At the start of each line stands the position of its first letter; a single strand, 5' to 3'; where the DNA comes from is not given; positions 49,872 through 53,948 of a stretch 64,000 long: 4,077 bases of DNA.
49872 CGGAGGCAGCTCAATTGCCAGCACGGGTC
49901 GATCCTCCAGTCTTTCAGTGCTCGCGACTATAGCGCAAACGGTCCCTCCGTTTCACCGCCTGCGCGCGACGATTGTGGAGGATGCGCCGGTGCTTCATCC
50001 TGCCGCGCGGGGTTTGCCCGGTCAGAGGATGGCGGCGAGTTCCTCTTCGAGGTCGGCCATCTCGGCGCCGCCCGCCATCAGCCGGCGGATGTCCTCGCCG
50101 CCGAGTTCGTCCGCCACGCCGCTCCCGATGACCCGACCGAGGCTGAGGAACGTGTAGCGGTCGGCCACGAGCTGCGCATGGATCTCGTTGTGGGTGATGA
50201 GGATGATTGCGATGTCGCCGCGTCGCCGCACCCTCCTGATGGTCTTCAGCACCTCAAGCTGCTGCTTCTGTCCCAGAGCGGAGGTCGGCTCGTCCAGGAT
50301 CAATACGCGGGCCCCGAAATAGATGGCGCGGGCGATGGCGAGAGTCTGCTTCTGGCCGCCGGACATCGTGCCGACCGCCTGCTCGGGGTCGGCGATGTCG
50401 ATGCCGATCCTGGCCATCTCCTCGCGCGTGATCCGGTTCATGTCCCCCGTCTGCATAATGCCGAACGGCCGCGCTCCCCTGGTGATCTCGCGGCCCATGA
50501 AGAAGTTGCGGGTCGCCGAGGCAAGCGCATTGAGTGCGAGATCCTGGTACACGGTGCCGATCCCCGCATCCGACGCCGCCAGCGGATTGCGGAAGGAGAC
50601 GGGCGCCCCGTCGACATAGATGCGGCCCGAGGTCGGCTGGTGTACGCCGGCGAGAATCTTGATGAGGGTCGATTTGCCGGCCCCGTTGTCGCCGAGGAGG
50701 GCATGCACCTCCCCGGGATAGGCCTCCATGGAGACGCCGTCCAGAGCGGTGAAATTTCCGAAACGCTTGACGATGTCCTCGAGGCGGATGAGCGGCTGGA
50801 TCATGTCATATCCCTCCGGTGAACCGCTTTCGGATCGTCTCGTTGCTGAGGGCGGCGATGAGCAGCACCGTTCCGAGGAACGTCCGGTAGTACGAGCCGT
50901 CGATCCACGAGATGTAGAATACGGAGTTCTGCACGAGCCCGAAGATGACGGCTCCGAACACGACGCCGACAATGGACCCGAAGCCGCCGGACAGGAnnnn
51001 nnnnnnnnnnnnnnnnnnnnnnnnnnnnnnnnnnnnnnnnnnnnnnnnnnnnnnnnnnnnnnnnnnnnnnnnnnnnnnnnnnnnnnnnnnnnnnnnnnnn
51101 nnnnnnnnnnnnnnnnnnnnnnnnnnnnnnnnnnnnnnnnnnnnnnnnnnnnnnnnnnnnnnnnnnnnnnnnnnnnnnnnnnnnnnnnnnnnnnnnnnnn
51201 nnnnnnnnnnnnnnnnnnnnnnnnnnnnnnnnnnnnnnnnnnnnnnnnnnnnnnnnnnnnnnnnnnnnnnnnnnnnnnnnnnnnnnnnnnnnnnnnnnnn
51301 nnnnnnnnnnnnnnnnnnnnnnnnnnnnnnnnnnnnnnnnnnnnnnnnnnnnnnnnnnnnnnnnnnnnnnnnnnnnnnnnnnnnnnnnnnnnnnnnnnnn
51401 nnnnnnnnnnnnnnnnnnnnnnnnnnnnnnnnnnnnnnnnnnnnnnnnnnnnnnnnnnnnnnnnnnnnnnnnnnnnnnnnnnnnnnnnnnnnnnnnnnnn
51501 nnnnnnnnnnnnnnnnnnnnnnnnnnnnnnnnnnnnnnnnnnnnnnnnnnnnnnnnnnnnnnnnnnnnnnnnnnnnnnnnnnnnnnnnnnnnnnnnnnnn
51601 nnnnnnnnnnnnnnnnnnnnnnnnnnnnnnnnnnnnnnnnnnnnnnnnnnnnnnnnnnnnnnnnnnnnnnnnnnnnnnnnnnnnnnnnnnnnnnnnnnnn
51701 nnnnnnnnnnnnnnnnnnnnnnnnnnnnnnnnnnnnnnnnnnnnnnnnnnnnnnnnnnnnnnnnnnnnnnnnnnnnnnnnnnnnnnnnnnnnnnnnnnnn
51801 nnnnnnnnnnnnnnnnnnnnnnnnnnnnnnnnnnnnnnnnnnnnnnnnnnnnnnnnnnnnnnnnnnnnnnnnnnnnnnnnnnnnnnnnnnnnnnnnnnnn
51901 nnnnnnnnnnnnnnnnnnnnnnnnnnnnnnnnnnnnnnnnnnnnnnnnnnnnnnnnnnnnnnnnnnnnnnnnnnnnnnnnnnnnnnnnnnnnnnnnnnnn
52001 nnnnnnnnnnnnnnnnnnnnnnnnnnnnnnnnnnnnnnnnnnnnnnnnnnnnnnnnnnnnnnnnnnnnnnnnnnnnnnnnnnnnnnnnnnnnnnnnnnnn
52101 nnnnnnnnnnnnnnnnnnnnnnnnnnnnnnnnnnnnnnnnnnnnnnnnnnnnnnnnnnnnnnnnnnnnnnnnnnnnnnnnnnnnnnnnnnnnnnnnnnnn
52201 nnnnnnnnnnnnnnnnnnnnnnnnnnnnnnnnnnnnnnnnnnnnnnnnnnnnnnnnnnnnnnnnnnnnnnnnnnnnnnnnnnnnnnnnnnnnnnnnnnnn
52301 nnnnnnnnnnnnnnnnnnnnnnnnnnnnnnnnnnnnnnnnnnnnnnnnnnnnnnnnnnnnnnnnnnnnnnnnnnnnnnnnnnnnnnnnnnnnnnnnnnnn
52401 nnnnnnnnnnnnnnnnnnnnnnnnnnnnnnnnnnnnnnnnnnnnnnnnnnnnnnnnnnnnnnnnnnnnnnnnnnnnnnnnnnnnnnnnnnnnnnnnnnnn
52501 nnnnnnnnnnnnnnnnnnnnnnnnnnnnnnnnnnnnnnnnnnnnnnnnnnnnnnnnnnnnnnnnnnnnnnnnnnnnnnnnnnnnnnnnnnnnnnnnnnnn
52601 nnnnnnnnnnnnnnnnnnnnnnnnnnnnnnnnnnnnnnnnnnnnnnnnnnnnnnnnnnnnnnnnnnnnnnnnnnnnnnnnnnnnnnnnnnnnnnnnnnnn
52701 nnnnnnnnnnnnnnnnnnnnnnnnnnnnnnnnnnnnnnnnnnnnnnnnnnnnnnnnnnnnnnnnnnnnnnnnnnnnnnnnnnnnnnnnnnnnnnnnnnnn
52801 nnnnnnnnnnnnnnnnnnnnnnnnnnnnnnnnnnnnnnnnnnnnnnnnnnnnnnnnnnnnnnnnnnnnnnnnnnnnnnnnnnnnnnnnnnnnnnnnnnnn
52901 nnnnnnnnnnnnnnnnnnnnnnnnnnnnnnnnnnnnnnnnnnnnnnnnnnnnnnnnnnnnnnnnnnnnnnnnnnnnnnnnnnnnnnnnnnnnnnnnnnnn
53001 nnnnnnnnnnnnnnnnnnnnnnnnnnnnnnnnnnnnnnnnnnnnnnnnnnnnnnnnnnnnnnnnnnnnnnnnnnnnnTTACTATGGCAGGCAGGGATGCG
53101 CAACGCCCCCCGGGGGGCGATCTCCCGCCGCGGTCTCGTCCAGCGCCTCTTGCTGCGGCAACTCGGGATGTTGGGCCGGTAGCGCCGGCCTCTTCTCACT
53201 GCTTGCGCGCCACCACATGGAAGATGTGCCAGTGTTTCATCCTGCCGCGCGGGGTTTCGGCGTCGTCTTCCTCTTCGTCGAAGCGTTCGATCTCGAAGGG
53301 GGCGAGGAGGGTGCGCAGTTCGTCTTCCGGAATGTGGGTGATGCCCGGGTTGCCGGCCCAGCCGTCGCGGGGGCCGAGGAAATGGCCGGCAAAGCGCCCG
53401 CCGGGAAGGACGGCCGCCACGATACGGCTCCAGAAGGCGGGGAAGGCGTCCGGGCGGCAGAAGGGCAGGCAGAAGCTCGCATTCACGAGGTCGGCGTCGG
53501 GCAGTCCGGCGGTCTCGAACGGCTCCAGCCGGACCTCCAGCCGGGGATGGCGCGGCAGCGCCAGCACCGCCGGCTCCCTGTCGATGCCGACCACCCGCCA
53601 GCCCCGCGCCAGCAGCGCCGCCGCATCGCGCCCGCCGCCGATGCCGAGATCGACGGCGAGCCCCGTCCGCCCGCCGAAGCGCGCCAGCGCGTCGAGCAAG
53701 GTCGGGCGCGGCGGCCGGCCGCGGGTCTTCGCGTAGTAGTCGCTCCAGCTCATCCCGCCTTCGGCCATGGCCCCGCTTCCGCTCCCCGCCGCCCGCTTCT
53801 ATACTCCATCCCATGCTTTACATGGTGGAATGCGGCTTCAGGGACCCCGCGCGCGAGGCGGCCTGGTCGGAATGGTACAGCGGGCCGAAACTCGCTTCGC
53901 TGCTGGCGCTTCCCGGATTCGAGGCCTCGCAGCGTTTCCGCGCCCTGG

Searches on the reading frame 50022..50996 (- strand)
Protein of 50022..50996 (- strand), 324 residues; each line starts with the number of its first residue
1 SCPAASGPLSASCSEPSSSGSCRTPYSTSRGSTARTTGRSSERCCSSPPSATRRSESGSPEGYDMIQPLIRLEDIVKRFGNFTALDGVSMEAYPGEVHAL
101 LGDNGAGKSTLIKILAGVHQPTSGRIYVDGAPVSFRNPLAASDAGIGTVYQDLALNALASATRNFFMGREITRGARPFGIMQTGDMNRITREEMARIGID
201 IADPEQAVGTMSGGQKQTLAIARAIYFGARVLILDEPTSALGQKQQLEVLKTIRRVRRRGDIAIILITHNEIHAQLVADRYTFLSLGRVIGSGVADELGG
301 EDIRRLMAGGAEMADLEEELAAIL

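Call 82: search_protein_families(library=pfam, proteins=[window:50022-50996:-], max_evalue=0.001)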
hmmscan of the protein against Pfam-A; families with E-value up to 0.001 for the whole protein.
window:50022-50996:- (324 aa): 6 families
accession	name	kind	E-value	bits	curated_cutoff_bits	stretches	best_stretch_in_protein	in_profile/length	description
PF00005.33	ABC_tran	-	2.8e-31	109.4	25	1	85-239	1-137/137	ABC transporter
PF13304.12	AAA_21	-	3.4e-09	37.6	27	0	97-121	1-25/304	AAA domain, putative AbiEii toxin, Type IV TA system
PF13401.12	AAA_22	-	0.00016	22.4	27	0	225-276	84-130/130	AAA domain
PF02463.25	SMC_N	-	0.00028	20.8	40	0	202-273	135-201/220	RecF/RecN/SMC N terminal domain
PF05621.17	TniB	-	0.00054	19.9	22.4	0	216-279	109-172/189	Bacterial TniB protein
PF13555.12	AAA_29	-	0.00091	19.4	27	0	83-112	10-39/61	P-loop containing region of AAA domain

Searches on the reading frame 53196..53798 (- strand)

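Call 82: search_protein_families(library=pfam, proteins=[window:53196-53798:-], max_evalue=0.001)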
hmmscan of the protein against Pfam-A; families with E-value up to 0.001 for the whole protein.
window:53196-53798:- (200 aa): 3 families
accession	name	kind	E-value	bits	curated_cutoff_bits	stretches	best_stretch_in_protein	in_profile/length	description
PF08241.18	Methyltransf_11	-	3.6e-07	31.2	21.2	1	49-137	1-94/95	Methyltransferase domain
PF13649.12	Methyltransf_25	-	1.4e-06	29.3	27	1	49-134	2-97/97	Methyltransferase domain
PF08242.18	Methyltransf_12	-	2.2e-05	25.5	30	1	49-136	1-98/98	Methyltransferase domain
